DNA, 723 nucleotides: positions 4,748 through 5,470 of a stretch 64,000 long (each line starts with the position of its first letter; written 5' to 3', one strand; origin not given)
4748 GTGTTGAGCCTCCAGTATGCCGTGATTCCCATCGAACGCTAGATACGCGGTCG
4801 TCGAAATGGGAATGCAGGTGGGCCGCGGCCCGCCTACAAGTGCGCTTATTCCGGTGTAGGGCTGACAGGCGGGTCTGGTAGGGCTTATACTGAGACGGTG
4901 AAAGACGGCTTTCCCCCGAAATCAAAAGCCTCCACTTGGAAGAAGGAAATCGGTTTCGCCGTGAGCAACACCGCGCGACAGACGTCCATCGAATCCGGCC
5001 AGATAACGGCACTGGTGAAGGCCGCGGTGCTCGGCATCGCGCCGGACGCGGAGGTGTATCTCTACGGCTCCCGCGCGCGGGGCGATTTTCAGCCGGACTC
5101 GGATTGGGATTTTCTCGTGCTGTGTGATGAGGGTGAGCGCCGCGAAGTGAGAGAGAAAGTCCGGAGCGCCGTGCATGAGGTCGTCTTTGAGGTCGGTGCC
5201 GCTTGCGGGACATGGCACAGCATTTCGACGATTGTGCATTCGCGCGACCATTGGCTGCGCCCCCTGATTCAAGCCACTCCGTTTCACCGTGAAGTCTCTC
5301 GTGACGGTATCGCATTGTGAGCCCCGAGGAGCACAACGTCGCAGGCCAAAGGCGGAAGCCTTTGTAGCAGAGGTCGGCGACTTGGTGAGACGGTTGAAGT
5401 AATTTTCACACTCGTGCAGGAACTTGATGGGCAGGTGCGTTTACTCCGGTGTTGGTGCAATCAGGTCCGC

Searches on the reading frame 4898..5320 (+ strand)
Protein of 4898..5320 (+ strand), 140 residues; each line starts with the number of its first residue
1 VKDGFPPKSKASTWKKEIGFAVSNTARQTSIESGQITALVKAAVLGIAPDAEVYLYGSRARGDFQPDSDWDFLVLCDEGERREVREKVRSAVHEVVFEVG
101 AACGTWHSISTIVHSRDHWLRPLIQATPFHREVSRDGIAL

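Call 3: search_protein_families(library=pfam, proteins=[window:4898-5320:+], max_evalue=1)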
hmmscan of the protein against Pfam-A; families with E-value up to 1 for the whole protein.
window:4898-5320:+ (140 aa): 6 families
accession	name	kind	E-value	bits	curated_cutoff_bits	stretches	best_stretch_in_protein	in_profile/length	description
PF01909.29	NTP_transf_2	-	1.4e-09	38.6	21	1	48-85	12-47/93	Nucleotidyltransferase domain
PF18765.7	Polbeta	-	6.9e-08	33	26.9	1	53-95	16-58/93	Polymerase beta, Nucleotidyltransferase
PF22600.2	MTPAP-like_central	-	0.0014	19.2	27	1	34-93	23-81/139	Poly(A) RNA polymerase, mitochondrial-like, central palm domain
PF03445.19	DUF294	-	0.034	14.5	21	1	54-123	53-121/138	Putative nucleotidyltransferase DUF294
PF14792.12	DNA_pol_B_palm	-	0.036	14.7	25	1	32-92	6-66/113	DNA polymerase beta palm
PF20879.2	SidM_N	-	0.31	10.7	27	1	47-92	56-101/285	SidM, N-terminal domain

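Call 4: search_protein_families(library=padloc, proteins=[window:4898-5320:+], max_evalue=1)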
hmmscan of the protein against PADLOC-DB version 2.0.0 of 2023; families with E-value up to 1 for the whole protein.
window:4898-5320:+ (140 aa): 10 families
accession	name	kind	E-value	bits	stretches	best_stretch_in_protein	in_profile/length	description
PDLC04903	PDC-S09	-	2.2e-11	42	1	52-140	28-108/108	-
PDLC04907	PDC-S09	-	2.3e-10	38.6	1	50-140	27-114/114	-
PDLC04902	PDC-S09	-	1.9e-06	26.1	1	51-81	22-52/97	-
PDLC04904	PDC-S09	-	1.4e-05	23.3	1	52-80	27-55/104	-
PDLC04368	PDC-M05A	-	8.7e-05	20.4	1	54-125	111-182/201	-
PDLC04369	PDC-M05A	-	0.00017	19.3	1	55-124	108-177/201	-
PDLC04778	PDC-M70A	-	0.00026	18.4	1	25-96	24-96/355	-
PDLC04906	PDC-S09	-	0.0037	15.6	1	52-80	26-54/98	-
PDLC04905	PDC-S09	-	0.012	13.9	1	52-82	23-54/101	-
PDLC03138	Specificity_I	-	0.025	11.6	1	39-110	11-82/485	Type I specificity subunit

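Call 5: search_protein_families(library=ncbifam, proteins=[window:4898-5320:+], max_evalue=1)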
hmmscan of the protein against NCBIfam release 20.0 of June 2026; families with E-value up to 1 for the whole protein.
window:4898-5320:+ (140 aa): 15 families
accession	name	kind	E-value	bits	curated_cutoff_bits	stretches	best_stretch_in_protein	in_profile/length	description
NF047752.1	MntA_antitoxin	equivalog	7.5e-08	32.2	60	1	53-89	10-46/106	type VII toxin-antitoxin system MntA family adenylyltransferase antitoxin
NF051895.1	anti_phage_HalB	equivalog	1.5e-06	27.9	190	1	54-86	3-35/211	anti-phage Hailong system nucleotidyltransferase HalB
NF012212.1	ANT_9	subfamily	7.5e-06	25.4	340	1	52-101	23-72/249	aminoglycoside nucleotidyltransferase ANT(9)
NF045909.1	ANT_9_Ic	equivalog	0.00025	20.4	505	1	40-86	18-63/259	aminoglycoside nucleotidyltransferase ANT(9)-Ic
NF033220.1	ANT_3pp_II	equivalog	0.0009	18.7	400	1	52-103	24-75/258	ANT(3'')-II family aminoglycoside nucleotidyltransferase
NF010309.0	PRK13746.1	subfamily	0.0029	17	193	1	52-105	30-79/263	aminoglycoside adenylyltransferase family protein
TIGR03671.1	cca_archaeal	equivalog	0.012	14.4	281.3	1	34-98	24-90/410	CCA tRNA nucleotidyltransferase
TIGR01693.1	UTase_glnD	equivalog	0.012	13.8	519.4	1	60-103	53-99/850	[protein-PII] uridylyltransferase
NF012157.0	ANT_3pp_I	equivalog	0.018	14.3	375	1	52-106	24-74/256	AadA family aminoglycoside 3''-O-nucleotidyltransferase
NF001366.0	PRK00275.1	equivalog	0.02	12.8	1299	1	57-104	85-131/895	[protein-PII] uridylyltransferase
NF002837.0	PRK03059.1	equivalog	0.027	12.5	1010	1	50-112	62-121/857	[protein-PII] uridylyltransferase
NF002487.0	PRK01759.1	equivalog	0.029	12.6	890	1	57-112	71-123/862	bifunctional uridylyltransferase/uridylyl-removing protein GlnD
NF045530.1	LegP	equivalog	0.087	12.4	300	1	78-111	126-159/244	Dot/Icm T4SS effector Zinc-dependent metalloprotease LegP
NF053581.1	ANT_3pp_Ic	exception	0.11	12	545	1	53-106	31-83/265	aminoglycoside nucleotidyltransferase ANT(3'')-Ic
NF051468.1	ANT_AadA37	exception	0.17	10.8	550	1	52-105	33-82/265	ANT(3'')-I family aminoglycoside nucleotidyltransferase AadA37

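Call 13: search_solved_structures(query=window:4898-5320:+, max_evalue=1, show_alignments=2)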
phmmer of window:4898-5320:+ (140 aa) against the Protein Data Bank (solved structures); distinct sequences matched with E-value up to 1: 22.
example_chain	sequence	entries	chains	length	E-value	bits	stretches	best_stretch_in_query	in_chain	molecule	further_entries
2rff_A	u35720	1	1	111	0.00011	25.4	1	44-75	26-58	Putative nucleotidyltransferase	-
7ae2_B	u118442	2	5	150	0.0018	21.5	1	53-80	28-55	MNT ANTITOXIN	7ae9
1no5_A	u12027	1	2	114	0.0022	21.2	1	28-94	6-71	Hypothetical protein HI0073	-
9xbd_E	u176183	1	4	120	0.034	17.3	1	52-77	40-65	Nucleotidyltransferase domain-containing protein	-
1wot_A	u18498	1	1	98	0.044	17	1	51-82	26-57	PUTATIVE MINIMAL NUCLEOTIDYLTRANSFERASE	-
3nyb_A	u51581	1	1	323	0.062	16.5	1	26-86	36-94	Poly(A) RNA polymerase protein 2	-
1ylq_A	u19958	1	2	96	0.07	16.3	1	48-84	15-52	putative nucleotidyltransferase, hypothetical protein AF0614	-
3dnx_A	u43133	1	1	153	0.34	14.1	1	40-77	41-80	uncharacterized protein SPO1766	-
1kdh_A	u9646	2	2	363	0.37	14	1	32-85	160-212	Terminal deoxynucleotidyltransferase short isoform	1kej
4iqw_A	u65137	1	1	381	0.41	13.8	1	32-85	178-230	DNA nucleotidylexotransferase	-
1jms_A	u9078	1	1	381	0.41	13.8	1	32-85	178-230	TERMINAL DEOXYNUCLEOTIDYLTRANSFERASE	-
9z7q_I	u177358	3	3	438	0.41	13.8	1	51-79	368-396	Cmr1-MntA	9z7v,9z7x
6go3_A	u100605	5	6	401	0.42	13.8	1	32-86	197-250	DNA nucleotidylexotransferase,DNA-directed DNA/RNA polymerase mu,DNA nucleotidylexotransfe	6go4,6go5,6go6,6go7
4iqv_A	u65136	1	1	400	0.44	13.7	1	32-85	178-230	DNA nucleotidylexotransferase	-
4iqt_A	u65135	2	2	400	0.44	13.7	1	32-85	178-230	DNA nucleotidylexotransferase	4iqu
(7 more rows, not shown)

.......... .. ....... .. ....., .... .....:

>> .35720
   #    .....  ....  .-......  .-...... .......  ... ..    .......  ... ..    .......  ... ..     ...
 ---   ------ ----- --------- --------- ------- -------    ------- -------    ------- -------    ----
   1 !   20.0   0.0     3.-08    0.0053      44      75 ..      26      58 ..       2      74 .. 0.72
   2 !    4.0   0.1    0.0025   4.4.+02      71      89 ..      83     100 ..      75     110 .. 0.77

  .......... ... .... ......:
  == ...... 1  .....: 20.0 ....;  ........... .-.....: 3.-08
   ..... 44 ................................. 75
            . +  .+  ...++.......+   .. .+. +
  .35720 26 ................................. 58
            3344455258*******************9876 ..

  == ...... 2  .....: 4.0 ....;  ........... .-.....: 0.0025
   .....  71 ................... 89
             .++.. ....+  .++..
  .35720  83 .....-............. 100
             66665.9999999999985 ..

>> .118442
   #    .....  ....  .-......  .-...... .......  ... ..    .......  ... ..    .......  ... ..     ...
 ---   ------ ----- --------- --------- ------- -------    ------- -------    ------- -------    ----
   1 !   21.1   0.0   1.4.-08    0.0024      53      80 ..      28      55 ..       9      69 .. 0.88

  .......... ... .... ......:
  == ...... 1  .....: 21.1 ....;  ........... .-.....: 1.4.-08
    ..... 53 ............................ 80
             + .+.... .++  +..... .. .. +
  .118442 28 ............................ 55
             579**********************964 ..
